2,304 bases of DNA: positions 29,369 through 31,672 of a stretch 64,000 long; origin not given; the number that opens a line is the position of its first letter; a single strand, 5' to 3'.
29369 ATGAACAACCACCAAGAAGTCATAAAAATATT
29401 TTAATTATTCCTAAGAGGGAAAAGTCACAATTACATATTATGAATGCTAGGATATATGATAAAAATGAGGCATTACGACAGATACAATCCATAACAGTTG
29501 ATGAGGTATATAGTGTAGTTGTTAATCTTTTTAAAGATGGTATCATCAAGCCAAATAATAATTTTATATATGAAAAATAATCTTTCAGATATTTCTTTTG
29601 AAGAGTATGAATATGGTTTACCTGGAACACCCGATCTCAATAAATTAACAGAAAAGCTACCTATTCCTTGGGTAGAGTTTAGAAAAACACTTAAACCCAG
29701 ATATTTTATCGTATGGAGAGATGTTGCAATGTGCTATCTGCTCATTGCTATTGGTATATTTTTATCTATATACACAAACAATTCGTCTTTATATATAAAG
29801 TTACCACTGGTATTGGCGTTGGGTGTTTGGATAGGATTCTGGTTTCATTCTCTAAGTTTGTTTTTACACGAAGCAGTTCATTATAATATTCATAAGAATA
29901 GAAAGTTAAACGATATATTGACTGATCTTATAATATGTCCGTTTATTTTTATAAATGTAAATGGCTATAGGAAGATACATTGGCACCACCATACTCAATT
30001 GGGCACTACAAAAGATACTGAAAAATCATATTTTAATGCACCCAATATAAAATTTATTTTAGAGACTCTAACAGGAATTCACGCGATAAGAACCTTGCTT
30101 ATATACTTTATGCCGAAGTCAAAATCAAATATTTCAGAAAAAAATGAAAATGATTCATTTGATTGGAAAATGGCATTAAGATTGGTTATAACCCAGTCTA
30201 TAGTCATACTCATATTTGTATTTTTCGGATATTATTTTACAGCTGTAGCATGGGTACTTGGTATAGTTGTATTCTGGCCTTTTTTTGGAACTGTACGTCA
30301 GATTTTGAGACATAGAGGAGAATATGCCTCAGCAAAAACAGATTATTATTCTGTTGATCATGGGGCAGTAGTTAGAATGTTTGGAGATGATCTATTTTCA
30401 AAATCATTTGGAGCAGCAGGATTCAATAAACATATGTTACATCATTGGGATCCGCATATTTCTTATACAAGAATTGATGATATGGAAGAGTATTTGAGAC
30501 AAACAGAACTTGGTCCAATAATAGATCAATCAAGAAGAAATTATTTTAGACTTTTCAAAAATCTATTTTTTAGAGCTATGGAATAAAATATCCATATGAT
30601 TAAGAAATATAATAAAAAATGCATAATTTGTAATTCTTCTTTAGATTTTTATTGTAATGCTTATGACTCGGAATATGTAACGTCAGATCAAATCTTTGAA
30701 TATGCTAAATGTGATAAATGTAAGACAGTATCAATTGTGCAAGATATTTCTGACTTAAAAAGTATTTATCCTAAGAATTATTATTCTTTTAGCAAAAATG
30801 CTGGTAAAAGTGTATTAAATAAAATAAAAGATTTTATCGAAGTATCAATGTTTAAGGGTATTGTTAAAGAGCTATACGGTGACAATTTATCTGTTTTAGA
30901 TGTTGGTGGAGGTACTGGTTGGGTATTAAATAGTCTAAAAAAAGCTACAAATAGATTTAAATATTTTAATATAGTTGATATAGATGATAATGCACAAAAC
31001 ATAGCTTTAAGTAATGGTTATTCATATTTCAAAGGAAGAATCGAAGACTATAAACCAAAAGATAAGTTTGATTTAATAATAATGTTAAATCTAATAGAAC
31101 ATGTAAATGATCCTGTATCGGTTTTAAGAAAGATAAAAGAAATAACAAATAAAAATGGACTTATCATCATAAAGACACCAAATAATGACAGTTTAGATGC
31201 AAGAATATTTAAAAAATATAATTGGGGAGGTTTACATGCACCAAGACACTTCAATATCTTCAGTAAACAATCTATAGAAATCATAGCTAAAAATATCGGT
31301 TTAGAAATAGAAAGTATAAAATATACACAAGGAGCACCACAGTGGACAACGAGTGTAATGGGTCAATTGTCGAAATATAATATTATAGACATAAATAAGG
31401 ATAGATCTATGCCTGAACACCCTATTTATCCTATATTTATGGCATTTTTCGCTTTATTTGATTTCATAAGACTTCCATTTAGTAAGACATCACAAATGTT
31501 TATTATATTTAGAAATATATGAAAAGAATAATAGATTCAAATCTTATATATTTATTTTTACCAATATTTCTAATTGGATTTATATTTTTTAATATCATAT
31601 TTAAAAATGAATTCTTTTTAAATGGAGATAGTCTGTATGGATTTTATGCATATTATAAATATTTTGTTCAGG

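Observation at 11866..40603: ~28-kb co-directional glycan biosynthesis supercluster unusually rich in methyltransferases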

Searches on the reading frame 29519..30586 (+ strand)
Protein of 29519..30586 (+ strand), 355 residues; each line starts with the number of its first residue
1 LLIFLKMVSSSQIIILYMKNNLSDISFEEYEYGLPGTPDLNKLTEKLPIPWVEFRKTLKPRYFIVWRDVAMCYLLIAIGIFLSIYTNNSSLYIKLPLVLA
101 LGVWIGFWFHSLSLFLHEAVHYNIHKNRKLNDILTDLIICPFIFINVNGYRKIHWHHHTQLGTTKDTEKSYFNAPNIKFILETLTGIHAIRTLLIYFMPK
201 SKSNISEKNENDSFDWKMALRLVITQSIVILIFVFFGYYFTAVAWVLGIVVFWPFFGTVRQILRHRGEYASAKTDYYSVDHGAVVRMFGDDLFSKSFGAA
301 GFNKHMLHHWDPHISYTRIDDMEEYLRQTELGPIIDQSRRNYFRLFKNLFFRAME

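Call 6: search_protein_families(library=pfam, proteins=[window:29519-30586:+], max_evalue=0.01)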
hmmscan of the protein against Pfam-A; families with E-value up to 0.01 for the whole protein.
window:29519-30586:+ (355 aa): 1 family
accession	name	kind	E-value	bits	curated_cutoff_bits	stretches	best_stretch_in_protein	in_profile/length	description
PF00487.30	FA_desaturase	-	1.6e-23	84.2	29.7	1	96-328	3-240/253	Fatty acid desaturase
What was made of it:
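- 29570..30586 (+): Membrane di-iron enzyme of the FA_desaturase family (desaturase or hydroxylase). Member of the cross-phylum trio. FA_desaturase 84 bits (call 6).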

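Call 15: search_protein_families(library=ncbifam, proteins=[window:29519-30586:+], max_evalue=0.001)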
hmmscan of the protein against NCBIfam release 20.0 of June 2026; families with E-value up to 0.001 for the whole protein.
window:29519-30586:+ (355 aa): 2 families
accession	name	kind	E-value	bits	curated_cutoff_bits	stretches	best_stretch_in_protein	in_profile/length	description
NF041365.1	GntB_guanitoxin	equivalog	5.7e-13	48.9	380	1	63-328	22-280/308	guanitoxin biosynthesis L-arginine gamma (S) hydroxylase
NF052549.1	FAdesatDesBBac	equivalog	0.00049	19.5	500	1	70-170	33-126/340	Delta(10) desaturase DesB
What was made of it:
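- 29570..30586 (+): Best NCBIfam is the arginine hydroxylase GntB, 49 bits, far below cutoff (call 15).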

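Call 36: search_solved_structures(query=window:29519-30586:+, max_evalue=1)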
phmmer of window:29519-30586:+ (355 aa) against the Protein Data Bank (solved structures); distinct sequences matched with E-value up to 1: 1.
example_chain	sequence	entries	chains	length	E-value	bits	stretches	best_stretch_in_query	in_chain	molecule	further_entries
2jgy_A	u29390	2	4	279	0.31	13.2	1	154-206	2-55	UMP SYNTHASE | OROTIDINE 5'-PHOSPHATE DECARBOXYLASE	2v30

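Call 41: find_homologous_proteins(query=window:29519-30586:+, max_evalue=0.001)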
Query window:29519-30586:+ (355 aa): 119 proteins with E <= 0.001 among 1520 candidates.
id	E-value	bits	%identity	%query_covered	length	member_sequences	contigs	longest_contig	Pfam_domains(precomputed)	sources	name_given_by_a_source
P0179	3.6e-231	784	100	95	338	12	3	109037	PF00487.31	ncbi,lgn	-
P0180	4.5e-155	534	66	95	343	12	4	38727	PF00487.31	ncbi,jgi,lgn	jgi:fatty acid desaturase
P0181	1.6e-118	414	53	94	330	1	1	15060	PF00487.31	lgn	-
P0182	5.4e-118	412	53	94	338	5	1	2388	PF00487.31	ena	-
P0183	7.4e-118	412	52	94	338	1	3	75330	PF00487.31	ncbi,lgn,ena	-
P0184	7.1e-104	366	51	93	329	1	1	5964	PF00487.31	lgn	-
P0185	1.0e-80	290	41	94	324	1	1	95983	PF00487.31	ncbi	-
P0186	1.4e-79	286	42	94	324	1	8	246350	PF00487.31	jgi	jgi:fatty acid desaturase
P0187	2.2e-78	282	42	94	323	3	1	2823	PF00487.31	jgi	jgi:fatty acid desaturase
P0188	9.4e-77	276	40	90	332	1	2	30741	PF00487.31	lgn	-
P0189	3.3e-76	275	42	85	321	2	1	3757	PF00487.31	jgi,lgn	-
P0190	2.4e-75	272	41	93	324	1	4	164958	PF00487.31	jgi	jgi:fatty acid desaturase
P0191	3.8e-75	271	42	93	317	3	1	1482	PF00487.31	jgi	jgi:fatty acid desaturase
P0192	9.8e-75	270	41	93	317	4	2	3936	PF00487.31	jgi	jgi:fatty acid desaturase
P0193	2.4e-72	262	43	84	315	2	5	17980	PF00487.31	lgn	-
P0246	5.4e-64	234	39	94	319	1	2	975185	PF00487.31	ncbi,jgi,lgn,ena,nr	ncbi:MAG TPA: fatty acid desaturase [Chitinophagaceae bacterium]|nr:fatty acid desaturase [Chitinoph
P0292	7.9e-57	211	38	83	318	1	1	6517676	PF00487.31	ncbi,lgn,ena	-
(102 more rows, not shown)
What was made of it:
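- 29570..30586 (+): Databases call it as 338 aa, which places the start at ATG 29570 (call 41).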

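Call 42: find_encoding_contigs(protein=P0246, flank=8000, max_places=1)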
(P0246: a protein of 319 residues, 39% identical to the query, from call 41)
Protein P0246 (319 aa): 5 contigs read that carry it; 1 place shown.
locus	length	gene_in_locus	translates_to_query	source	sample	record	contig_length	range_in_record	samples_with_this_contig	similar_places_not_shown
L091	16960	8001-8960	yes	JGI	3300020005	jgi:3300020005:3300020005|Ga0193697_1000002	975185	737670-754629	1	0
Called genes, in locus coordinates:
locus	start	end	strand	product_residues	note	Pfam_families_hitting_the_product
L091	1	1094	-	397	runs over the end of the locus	PF00009:GTP_EFTU, PF03144:GTP_EFTU_D2, PF03143:GTP_EFTU_D3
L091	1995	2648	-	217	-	PF07998:Peptidase_M54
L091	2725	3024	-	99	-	PF02482:Ribosomal_S30AE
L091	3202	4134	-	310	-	PF02899:Phage_int_SAM_1, PF13102:Phage_int_SAM_5 (weak), PF13495:Phage_int_SAM_4 (weak), PF00589:Phage_integrase, PF22823:MrpR_C_cat (weak)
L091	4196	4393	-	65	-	PF01165:Ribosomal_S21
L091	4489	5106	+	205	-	PF00677:Lum_binding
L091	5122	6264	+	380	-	PF01757:Acyl_transf_3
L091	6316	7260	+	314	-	PF00535:Glycos_transf_2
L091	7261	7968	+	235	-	PF13489:Methyltransf_23, PF13649:Methyltransf_25, PF13847:Methyltransf_31, PF08241:Methyltransf_11, PF08242:Methyltransf_12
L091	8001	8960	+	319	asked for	PF00487:FA_desaturase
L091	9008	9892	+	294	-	PF13489:Methyltransf_23, PF13649:Methyltransf_25 (weak), PF13847:Methyltransf_31 (weak), PF08241:Methyltransf_11, PF08242:Methyltransf_12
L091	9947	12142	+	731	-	PF09586:YfhO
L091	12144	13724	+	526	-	-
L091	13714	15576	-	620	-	PF00012:HSP70, PF06723:MreB_Mbl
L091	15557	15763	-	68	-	-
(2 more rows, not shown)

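Call 43: find_encoding_contigs(protein=P0185, flank=8000, max_places=1)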
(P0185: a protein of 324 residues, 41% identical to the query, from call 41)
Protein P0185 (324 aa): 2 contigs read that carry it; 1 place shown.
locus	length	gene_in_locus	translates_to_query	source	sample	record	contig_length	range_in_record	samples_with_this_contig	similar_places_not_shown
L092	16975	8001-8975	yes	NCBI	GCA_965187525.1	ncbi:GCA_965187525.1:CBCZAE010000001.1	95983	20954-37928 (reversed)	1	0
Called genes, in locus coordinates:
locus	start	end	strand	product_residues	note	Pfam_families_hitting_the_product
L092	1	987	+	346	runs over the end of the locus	PF03102:NeuB, PF08666:SAF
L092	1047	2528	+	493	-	PF01943:Polysacc_synt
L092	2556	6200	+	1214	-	PF00801:PKD, PF18911:PKD_4, PF00801:PKD (weak), PF18911:PKD_4, PF13585:CHU_C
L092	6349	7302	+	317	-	PF00535:Glycos_transf_2, PF10111:Glyco_tranf_2_2 (faint)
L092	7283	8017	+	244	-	PF05891:Methyltransf_PK (weak), PF03848:TehB (weak), PF13489:Methyltransf_23, PF05401:NodS, PF08241:Methyltransf_11, PF08242:Methyltransf_12, PF13649:Methyltransf_25, PF13847:Methyltransf_31, +2 more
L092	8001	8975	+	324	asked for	PF00487:FA_desaturase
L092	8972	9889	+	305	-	PF13489:Methyltransf_23, PF13847:Methyltransf_31, PF08241:Methyltransf_11, PF08242:Methyltransf_12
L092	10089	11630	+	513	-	PF00221:Lyase_aromatic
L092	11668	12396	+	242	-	PF00106:adh_short, PF08659:KR, PF13561:adh_short_C2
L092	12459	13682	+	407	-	PF00109:ketoacyl-synt, PF02801:Ketoacyl-synt_C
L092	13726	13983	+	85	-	PF00550:PP-binding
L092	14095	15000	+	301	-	PF03279:Lip_A_acyltrans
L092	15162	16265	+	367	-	PF13776:DUF4172, PF02661:Fic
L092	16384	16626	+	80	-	-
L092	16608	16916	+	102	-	PF05016:ParE_toxin (weak)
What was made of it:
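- One Bacteroidota copy of the trio lies next to flexirubin/aryl-polyene-like lipid genes (call 43).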

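Call 46: find_encoding_contigs(protein=P0292, flank=8000, max_places=1)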
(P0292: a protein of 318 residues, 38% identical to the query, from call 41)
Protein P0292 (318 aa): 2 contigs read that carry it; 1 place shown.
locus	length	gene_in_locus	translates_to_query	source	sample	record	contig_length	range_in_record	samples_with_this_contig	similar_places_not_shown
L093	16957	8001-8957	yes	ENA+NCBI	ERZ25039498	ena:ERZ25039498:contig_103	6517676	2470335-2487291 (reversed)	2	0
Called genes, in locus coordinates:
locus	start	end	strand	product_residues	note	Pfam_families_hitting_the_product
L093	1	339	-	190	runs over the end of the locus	PF02357:NusG, PF00467:KOW (weak)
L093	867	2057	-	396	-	PF00009:GTP_EFTU, PF03144:GTP_EFTU_D2, PF03143:GTP_EFTU_D3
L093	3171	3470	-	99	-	PF02482:Ribosomal_S30AE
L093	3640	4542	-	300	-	PF02899:Phage_int_SAM_1, PF00589:Phage_integrase, PF22823:MrpR_C_cat (weak)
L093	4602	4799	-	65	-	PF01165:Ribosomal_S21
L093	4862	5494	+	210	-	PF00677:Lum_binding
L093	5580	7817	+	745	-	PF01433:Peptidase_M1, PF18962:Por_Secre_tail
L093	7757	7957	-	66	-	-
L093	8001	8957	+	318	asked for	PF00487:FA_desaturase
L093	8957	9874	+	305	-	PF13489:Methyltransf_23, PF13847:Methyltransf_31 (weak), PF08241:Methyltransf_11, PF08242:Methyltransf_12, PF13649:Methyltransf_25 (weak)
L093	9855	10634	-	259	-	PF13489:Methyltransf_23, PF13847:Methyltransf_31 (weak), PF08241:Methyltransf_11, PF08242:Methyltransf_12 (weak), PF13649:Methyltransf_25, PF01209:Ubie_methyltran (weak)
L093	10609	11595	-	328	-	PF00535:Glycos_transf_2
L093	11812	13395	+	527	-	-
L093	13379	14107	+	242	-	PF00535:Glycos_transf_2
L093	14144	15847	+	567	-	PF26626:DUF8201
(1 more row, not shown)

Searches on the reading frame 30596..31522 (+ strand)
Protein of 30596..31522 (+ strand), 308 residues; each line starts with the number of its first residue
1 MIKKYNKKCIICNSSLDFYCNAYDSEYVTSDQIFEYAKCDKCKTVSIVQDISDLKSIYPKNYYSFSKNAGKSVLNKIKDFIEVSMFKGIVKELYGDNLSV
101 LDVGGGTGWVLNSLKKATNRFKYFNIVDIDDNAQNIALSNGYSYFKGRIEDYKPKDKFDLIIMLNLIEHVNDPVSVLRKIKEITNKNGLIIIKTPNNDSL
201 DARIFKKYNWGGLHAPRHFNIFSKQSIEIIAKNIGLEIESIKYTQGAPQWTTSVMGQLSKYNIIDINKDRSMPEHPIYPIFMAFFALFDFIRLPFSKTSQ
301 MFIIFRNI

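Call 6: search_protein_families(library=pfam, proteins=[window:30596-31522:+], max_evalue=0.01)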
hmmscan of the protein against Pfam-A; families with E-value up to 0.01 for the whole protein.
window:30596-31522:+ (308 aa): 8 families
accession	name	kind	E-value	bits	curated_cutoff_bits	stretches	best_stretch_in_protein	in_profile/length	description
PF13489.12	Methyltransf_23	-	8.2e-24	84.6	27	1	96-240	22-163/164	Methyltransferase domain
PF13847.12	Methyltransf_31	-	1.2e-10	41.6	27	1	96-206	3-124/145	Methyltransferase domain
PF08241.18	Methyltransf_11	-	2.3e-10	41.4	21.2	1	101-192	1-95/95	Methyltransferase domain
PF08242.18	Methyltransf_12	-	7.4e-10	39.9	30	1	101-190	1-98/98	Methyltransferase domain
PF13649.12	Methyltransf_25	-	5.7e-09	37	27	1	100-188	1-97/97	Methyltransferase domain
PF07021.18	MetW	-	0.0006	19.9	21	1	90-196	7-111/193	Methionine biosynthesis protein MetW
PF05891.18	Methyltransf_PK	-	0.0011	18.9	27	1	96-210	55-176/218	AdoMet dependent proline di-methyltransferase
PF05219.18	DREV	-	0.0065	16.1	26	0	98-192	96-186/265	DREV methyltransferase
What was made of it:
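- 30596..31522 (+): MT4: zinc-ribbon plus class I methyltransferase, always adjacent to the di-iron gene. Methyltransf_23 85 bits (call 6).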

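Call 14: search_protein_families(library=ncbifam, proteins=[window:30596-31522:+], max_evalue=0.001)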
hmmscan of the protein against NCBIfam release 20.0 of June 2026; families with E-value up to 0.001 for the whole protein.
window:30596-31522:+ (308 aa): 9 families
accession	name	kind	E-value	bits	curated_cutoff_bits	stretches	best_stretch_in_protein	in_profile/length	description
TIGR01983.1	UbiG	equivalog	5.5e-12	45.5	102.95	1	95-199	48-158/228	bifunctional 2-polyprenyl-6-hydroxyphenol methylase/3-demethylubiquinol 3-O-methyltransferase UbiG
TIGR02072.1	BioC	equivalog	1.2e-10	41.7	184.95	1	75-200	13-140/244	malonyl-ACP O-methyltransferase BioC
TIGR04345.1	ovoA_Cterm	equivalog_domain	2.4e-07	30.5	170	1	156-214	133-190/242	putative 4-mercaptohistidine N1-methyltransferase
TIGR02081.1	metW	equivalog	1.3e-05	24.8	189.5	1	91-196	8-111/194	methionine biosynthesis protein MetW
NF008264.0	PRK11036.1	equivalog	5.3e-05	22.8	366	1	65-200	13-155/261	tRNA uridine 5-oxyacetic acid(34) methyltransferase CmoM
NF002463.0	PRK01683.1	equivalog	0.00021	21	297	1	99-198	34-134/258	trans-aconitate 2-methyltransferase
TIGR03587.1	Pse_Me-ase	hypoth_equivalog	0.00023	21.4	112.05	1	68-172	21-120/204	pseudaminic acid biosynthesis-associated methylase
TIGR03534.1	RF_mod_PrmC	equivalog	0.00043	19.8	199.1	1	93-141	84-132/253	peptide chain release factor N(5)-glutamine methyltransferase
NF011650.0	PRK15068.1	equivalog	0.00048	19.1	209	0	99-194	125-227/324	tRNA 5-methoxyuridine(34)/uridine 5-oxyacetic acid(34) synthase CmoB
